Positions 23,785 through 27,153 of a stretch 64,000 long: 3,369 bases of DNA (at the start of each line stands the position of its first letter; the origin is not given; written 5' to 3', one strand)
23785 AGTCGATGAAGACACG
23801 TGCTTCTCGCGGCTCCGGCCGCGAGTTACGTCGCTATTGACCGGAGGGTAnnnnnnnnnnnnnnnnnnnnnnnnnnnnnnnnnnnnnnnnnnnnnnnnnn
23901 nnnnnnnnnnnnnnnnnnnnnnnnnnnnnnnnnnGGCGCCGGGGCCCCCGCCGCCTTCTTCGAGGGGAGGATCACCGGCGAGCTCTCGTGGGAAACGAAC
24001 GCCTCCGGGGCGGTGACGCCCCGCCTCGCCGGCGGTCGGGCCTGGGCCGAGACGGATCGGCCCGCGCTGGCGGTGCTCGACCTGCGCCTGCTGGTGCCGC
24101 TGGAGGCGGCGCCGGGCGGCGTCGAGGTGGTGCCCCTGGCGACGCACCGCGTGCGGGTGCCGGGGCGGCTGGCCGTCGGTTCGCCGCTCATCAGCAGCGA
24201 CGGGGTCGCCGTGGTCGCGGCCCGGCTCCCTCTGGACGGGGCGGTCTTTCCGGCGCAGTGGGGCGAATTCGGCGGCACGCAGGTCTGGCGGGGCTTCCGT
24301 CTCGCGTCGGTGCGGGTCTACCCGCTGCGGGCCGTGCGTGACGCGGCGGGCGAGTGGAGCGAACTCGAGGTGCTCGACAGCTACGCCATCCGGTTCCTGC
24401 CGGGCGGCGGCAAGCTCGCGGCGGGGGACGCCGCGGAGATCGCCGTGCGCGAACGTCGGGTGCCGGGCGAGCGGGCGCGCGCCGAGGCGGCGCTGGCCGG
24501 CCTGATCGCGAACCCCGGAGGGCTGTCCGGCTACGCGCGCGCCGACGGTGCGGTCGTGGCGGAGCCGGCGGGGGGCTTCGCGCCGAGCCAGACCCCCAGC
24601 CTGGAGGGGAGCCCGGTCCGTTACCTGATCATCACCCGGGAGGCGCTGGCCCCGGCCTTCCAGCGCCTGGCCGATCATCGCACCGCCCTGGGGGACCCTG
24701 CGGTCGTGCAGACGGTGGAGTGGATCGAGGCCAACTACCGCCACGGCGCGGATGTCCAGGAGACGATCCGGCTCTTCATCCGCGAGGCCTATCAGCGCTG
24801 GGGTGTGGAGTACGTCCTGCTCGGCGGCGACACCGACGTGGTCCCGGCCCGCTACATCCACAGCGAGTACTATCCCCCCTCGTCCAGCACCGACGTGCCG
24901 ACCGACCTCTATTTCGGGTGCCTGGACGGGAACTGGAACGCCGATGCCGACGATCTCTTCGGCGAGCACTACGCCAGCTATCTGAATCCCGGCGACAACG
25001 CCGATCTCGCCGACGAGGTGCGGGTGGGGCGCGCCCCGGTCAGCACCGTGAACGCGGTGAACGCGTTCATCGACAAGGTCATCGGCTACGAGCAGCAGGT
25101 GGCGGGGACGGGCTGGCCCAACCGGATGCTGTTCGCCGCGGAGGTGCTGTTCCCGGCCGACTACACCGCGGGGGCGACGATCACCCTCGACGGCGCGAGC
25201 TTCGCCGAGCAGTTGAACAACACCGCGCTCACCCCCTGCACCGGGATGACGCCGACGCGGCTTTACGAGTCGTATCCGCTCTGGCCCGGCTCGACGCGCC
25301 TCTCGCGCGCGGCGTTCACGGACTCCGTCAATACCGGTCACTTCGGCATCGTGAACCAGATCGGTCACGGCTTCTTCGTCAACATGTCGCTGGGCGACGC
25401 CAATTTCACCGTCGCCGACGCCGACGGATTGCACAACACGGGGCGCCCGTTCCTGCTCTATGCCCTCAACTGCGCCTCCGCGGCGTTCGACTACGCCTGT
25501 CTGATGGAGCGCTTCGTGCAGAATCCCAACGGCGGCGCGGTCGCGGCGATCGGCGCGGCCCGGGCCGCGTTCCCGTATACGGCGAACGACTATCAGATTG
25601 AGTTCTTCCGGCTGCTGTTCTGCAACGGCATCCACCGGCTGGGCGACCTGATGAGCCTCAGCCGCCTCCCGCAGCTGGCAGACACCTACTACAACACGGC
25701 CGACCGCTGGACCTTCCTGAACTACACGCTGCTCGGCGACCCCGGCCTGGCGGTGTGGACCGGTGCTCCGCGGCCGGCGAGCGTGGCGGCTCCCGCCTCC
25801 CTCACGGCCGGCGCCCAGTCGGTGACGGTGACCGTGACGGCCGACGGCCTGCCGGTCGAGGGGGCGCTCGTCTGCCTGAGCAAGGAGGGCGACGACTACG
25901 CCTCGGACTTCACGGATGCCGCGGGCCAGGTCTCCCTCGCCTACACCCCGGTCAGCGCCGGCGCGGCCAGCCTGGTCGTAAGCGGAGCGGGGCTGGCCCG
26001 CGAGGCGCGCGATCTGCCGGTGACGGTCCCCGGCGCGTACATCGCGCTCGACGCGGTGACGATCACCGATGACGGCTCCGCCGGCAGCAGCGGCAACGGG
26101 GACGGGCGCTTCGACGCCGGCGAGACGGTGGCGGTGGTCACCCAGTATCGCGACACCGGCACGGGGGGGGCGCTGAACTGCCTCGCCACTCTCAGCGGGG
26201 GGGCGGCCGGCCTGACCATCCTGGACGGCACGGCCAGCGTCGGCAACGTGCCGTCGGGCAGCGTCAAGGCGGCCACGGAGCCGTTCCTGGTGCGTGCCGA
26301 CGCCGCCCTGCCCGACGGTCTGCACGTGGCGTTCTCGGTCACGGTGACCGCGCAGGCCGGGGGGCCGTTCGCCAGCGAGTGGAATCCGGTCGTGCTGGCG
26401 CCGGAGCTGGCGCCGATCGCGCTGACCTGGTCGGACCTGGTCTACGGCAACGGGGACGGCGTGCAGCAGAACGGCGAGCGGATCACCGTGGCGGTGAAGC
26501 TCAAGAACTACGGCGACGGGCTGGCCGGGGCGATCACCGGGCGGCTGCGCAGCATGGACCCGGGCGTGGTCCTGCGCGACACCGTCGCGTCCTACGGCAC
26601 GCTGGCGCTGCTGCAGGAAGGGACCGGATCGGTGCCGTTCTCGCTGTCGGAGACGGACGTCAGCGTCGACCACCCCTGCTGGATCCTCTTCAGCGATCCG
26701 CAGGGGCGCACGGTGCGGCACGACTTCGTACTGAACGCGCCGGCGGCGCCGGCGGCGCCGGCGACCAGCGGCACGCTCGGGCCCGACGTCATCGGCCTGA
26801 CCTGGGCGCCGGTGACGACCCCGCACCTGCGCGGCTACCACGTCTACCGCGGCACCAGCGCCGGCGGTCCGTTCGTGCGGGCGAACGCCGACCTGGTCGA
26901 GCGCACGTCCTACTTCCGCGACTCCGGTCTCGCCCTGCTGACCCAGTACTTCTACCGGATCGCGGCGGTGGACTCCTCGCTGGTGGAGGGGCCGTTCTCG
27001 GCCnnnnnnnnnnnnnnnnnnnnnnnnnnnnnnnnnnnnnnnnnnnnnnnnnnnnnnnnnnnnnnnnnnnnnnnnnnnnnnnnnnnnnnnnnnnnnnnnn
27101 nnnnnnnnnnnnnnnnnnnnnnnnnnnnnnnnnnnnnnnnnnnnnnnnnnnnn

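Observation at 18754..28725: Tandem pair of 1.6-kaa secreted proteins combining a C25 gingipain-like peptidase, an FG-GAP beta-propeller and a T9SS C-terminal domain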

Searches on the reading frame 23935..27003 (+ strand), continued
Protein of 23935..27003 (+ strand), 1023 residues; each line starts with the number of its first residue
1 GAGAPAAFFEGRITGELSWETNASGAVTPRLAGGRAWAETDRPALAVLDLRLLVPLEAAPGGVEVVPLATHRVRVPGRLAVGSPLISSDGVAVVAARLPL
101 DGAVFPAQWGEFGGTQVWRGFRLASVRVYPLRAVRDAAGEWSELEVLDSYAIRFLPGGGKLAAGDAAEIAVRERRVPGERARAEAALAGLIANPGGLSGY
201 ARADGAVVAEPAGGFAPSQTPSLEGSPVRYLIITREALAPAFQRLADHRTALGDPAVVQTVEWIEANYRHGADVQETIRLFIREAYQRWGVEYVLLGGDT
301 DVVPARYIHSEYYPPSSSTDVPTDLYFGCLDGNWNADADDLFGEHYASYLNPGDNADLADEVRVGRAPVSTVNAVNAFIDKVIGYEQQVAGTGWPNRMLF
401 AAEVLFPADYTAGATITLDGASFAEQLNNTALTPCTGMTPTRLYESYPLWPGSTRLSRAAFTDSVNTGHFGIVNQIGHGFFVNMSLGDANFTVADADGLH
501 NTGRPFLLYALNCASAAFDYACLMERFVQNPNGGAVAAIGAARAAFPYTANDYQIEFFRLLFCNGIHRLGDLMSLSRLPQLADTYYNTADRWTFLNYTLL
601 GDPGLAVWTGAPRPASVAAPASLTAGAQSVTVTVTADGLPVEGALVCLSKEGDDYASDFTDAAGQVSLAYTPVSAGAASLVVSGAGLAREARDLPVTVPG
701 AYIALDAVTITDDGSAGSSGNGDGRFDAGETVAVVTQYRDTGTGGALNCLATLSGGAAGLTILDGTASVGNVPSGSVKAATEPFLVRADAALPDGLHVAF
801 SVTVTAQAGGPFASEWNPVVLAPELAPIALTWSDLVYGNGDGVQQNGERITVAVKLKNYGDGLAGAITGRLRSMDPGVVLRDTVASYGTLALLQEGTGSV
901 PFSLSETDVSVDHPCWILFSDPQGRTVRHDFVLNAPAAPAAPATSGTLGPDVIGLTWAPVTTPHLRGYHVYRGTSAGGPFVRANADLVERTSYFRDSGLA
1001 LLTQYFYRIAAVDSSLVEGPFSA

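Call 88: search_protein_families(library=pfam, alignment_id=A2, max_evalue=0.01)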
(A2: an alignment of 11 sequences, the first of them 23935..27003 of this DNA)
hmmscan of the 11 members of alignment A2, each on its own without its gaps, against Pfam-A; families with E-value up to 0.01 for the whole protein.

A. member 1, window:23935-27003:+ (1023 aa): 3 families
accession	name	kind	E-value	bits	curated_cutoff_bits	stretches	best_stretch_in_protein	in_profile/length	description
PF01364.23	Peptidase_C25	-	4e-60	204.5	23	1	230-606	1-373/374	Peptidase family C25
PF03785.20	Peptidase_C25_C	-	3.1e-06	27.4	25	1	614-681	3-65/79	Peptidase family C25, C terminal ig-like domain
PF13620.12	CarboxypepD_reg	-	7.3e-05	23.5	32.3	1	630-700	2-73/82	Carboxypeptidase regulatory-like domain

B. families by the number of members that match (of 11 scanned): 6 families
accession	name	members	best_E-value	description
PF01364.23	Peptidase_C25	11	7e-68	Peptidase family C25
PF13620.12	CarboxypepD_reg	5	7.3e-05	Carboxypeptidase regulatory-like domain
PF03785.20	Peptidase_C25_C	4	3.1e-06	Peptidase family C25, C terminal ig-like domain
PF02369.22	Big_1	2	0.0018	Bacterial Ig-like domain (group 1)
PF10633.15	NPCBM_assoc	1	0.00045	NPCBM-associated, NEW3 domain of alpha-galactosidase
PF07705.17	CARDB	1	0.0021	CARDB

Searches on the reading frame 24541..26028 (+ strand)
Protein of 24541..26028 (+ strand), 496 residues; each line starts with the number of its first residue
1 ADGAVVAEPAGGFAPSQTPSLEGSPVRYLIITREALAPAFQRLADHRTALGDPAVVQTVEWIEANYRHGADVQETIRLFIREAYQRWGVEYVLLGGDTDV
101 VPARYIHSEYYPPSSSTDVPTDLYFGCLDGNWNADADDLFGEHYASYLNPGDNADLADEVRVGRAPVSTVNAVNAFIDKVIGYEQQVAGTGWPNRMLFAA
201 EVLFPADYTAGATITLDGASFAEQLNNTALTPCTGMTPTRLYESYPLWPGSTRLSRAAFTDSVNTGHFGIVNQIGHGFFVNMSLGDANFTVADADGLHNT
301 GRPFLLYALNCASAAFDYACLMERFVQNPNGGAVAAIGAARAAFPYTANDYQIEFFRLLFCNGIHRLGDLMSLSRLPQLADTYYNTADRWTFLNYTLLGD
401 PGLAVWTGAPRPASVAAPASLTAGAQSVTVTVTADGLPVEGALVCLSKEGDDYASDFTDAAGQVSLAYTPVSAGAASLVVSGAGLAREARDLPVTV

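Call 76: search_protein_representatives(protein=window:24541-26028:+)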
Query: 496 residues. Proteins with E-value up to 0.001 (for the whole library): 11443; up to 1e-10: 6024; up to 1e-30: 1478. The best 150 are listed.
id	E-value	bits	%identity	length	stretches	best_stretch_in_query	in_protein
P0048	5.5e-230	781.1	72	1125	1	2-495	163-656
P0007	5.7e-214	728.3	66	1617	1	2-495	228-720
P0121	4.5e-185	633.0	60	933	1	2-495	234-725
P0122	2.1e-169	581.3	58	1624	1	2-486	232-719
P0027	9.8e-169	579.1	59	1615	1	2-494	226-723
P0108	3.0e-161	554.4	55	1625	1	8-495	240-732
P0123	1.4e-159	548.9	60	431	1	76-495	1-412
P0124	2.5e-154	531.6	51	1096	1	2-495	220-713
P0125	2.6e-150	518.3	52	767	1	4-488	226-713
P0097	3.2e-142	491.6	50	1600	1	1-493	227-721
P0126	1.1e-141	489.9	48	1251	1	11-493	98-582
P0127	6.6e-139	480.7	48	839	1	14-494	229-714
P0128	8.0e-136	470.5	51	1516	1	9-495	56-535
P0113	3.1e-135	468.6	47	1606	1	21-490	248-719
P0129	1.6e-130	453.1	47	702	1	3-487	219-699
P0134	2.1e-126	439.5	49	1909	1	8-486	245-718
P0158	8.2e-113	394.6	46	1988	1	5-483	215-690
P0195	9.2e-91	321.9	39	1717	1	11-484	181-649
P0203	1.2e-86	308.3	40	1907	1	10-486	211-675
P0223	9.5e-79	282.3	39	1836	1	12-488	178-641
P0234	9.7e-77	275.7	40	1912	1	12-482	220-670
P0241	2.0e-75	271.4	38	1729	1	10-482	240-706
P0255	3.7e-72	260.6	37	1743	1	3-481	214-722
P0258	6.8e-72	259.7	38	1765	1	22-467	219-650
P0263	1.2e-70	255.6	37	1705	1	12-483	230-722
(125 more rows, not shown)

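Call 77: search_protein_families(library=pfam, proteins=[P0134, P0158, P0223, P0234, P0258], max_evalue=0.001)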
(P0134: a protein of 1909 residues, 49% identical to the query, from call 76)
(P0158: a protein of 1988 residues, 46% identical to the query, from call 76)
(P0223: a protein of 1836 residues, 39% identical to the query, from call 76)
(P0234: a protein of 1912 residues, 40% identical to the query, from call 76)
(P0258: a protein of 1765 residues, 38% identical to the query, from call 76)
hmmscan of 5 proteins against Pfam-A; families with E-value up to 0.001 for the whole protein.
P0134 (1909 aa): 4 families
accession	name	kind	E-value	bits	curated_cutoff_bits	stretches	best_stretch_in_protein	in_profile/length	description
PF01364.23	Peptidase_C25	-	7.1e-67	226.7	23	1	264-632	1-372/374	Peptidase family C25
PF13517.12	FG-GAP_3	-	1.5e-23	83.6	26.9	1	1342-1407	1-60/61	FG-GAP-like repeat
PF01839.29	FG-GAP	-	9.9e-14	51.3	22.1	1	1337-1370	4-37/37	FG-GAP repeat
PF00041.27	fn3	-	5.1e-05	23.8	25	1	985-1054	17-79/84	Fibronectin type III domain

P0158 (1988 aa): 6 families
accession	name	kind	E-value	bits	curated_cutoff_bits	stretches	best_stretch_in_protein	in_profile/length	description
PF01364.23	Peptidase_C25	-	1.8e-62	212.2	23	1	239-612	1-374/374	Peptidase family C25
PF13517.12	FG-GAP_3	-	2.3e-23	83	26.9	1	1108-1170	1-61/61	FG-GAP-like repeat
PF01839.29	FG-GAP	-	1.7e-10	40.9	22.1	0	1210-1226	4-20/37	FG-GAP repeat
PF03785.20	Peptidase_C25_C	-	1.7e-05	25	25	1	617-699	1-78/79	Peptidase family C25, C terminal ig-like domain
PF13432.12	TPR_16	-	8.4e-05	23.4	32.7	1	1827-1886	2-61/65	Tetratricopeptide repeat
PF07719.23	TPR_2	-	0.00052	20.4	27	0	1822-1854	1-33/34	Tetratricopeptide repeat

P0223 (1836 aa): 8 families
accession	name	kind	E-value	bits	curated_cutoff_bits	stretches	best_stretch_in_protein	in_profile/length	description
PF01364.23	Peptidase_C25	-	8.3e-58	196.8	23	1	195-558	2-374/374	Peptidase family C25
PF13517.12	FG-GAP_3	-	4e-30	104.7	26.9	4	1280-1341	1-60/61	FG-GAP-like repeat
PF01839.29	FG-GAP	-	3.4e-20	71.9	22.1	1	1273-1292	2-21/37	FG-GAP repeat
PF25292.1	Beta-prop_CGLA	-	2.4e-06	27.7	26.8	0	1432-1479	37-83/316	Lambda-carrageenase beta-propeller domain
PF00041.27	fn3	-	1.7e-05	25.4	25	1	1008-1083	11-81/84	Fibronectin type III domain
PF13620.12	CarboxypepD_reg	-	2.8e-05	24.8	32.3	1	585-649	6-71/82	Carboxypeptidase regulatory-like domain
PF13860.13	FlgD_ig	-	3.1e-05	24.3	27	1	1765-1826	17-78/79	FlgD Ig-like domain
PF18962.6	Por_Secre_tail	-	8.9e-05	23.2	27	1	1755-1833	3-74/75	Secretion system C-terminal sorting domain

P0234 (1912 aa): 9 families
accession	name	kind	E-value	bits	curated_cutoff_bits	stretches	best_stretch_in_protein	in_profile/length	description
PF01364.23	Peptidase_C25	-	1.1e-61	209.6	23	1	237-582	2-373/374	Peptidase family C25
PF13517.12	FG-GAP_3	-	6.7e-19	68.7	26.9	2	1078-1146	1-61/61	FG-GAP-like repeat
PF08126.16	Propeptide_C25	-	1.2e-14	54.3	22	1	42-178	42-177/205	Propeptide_C25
PF18962.6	Por_Secre_tail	-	6.2e-11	42.9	27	1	1834-1908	2-73/75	Secretion system C-terminal sorting domain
PF01839.29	FG-GAP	-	3.5e-08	33.6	22.1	0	1290-1305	6-21/37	FG-GAP repeat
PF13570.13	Beta-prop_ACSF4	-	8.6e-05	22.5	133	0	1328-1412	174-249/329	Beta-alanine-activating enzyme, beta-propeller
PF07705.17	CARDB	-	0.00022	21.8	22.7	0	707-787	9-83/101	CARDB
PF00041.27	fn3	-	0.00027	21.5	25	0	922-1003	3-78/84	Fibronectin type III domain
PF13860.13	FlgD_ig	-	0.00076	19.8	27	0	1842-1899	12-75/79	FlgD Ig-like domain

P0258 (1765 aa): 6 families
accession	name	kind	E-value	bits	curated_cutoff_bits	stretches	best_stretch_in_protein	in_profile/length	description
PF01364.23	Peptidase_C25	-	8.8e-71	239.5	23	1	225-587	1-373/374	Peptidase family C25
PF08126.16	Propeptide_C25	-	2.1e-11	43.8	22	1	41-179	42-178/205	Propeptide_C25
PF13860.13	FlgD_ig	-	8e-08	32.6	27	1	1690-1746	18-75/79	FlgD Ig-like domain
PF20773.4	InhA-like_MAM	-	5.2e-05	23.3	26.9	1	1017-1070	113-165/191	Immune inhibitor A-like, MAM domain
PF18962.6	Por_Secre_tail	-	0.00051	20.7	27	0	1676-1711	2-37/75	Secretion system C-terminal sorting domain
PF07705.17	CARDB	-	0.00097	19.7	22.7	0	818-848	13-43/101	CARDB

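Call 78: list_cluster_members(proteins=[P0134, P0158, P0223, P0234, P0258, P0195, P0203, P0241, P0263, P0255])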
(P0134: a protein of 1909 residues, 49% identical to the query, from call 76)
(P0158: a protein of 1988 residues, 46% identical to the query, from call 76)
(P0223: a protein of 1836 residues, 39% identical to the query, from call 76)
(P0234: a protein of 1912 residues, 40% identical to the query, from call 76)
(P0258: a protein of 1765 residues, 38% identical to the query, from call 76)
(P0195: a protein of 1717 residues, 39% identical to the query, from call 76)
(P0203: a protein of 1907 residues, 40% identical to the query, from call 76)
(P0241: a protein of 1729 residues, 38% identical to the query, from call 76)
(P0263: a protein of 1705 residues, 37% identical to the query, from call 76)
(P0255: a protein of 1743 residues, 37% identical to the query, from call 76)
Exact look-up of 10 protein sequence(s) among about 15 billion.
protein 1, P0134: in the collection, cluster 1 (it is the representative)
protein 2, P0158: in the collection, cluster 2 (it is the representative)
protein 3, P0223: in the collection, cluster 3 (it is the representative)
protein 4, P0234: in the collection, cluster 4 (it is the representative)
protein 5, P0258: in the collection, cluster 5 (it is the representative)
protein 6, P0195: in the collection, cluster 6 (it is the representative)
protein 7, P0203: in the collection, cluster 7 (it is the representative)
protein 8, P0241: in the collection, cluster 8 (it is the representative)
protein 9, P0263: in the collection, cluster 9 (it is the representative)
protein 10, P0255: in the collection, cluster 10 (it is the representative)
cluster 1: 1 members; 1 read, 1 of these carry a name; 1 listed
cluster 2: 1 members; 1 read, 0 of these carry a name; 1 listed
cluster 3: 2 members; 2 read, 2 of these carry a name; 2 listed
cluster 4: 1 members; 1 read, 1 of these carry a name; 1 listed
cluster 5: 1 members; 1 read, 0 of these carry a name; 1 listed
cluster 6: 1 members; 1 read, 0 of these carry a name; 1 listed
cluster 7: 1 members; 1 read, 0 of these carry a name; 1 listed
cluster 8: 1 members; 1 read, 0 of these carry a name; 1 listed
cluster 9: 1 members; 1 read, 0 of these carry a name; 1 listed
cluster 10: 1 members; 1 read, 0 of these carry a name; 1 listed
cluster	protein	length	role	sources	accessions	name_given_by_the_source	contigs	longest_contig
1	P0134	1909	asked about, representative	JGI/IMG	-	hypothetical protein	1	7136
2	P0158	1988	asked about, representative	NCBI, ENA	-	-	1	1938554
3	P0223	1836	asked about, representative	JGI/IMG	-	hypothetical protein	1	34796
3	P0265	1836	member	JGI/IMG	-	hypothetical protein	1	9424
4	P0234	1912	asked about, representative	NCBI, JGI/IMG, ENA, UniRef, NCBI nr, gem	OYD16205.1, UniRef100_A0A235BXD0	hypothetical protein CH333_04020 [candidate division WOR-3 bacterium JGI_Cruoil_03_44_89] | Fibronectin type-III domain-containing protein n=1 Tax=candidate division WOR-3 bacterium ... | MAG: hypothetical protein CH333_04020 [candidate division WOR-3 bacterium ...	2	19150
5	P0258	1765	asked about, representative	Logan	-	-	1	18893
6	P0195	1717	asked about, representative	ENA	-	-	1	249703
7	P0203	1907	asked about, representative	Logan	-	-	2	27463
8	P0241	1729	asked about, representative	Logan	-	-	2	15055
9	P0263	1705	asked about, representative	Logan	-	-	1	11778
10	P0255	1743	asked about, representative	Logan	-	-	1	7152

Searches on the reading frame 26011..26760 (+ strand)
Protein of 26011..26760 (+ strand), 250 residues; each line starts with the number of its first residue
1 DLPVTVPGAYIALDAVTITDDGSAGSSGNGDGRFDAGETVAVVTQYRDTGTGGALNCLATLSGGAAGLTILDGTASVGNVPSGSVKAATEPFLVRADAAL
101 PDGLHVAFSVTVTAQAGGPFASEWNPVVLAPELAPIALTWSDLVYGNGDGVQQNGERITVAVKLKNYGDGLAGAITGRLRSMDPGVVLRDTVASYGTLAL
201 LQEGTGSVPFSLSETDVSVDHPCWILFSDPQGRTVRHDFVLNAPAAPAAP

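Call 67: search_protein_families(library=pfam, proteins=[window:26011-26760:+], max_evalue=5)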
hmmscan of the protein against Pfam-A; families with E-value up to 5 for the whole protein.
window:26011-26760:+ (250 aa): 0 families
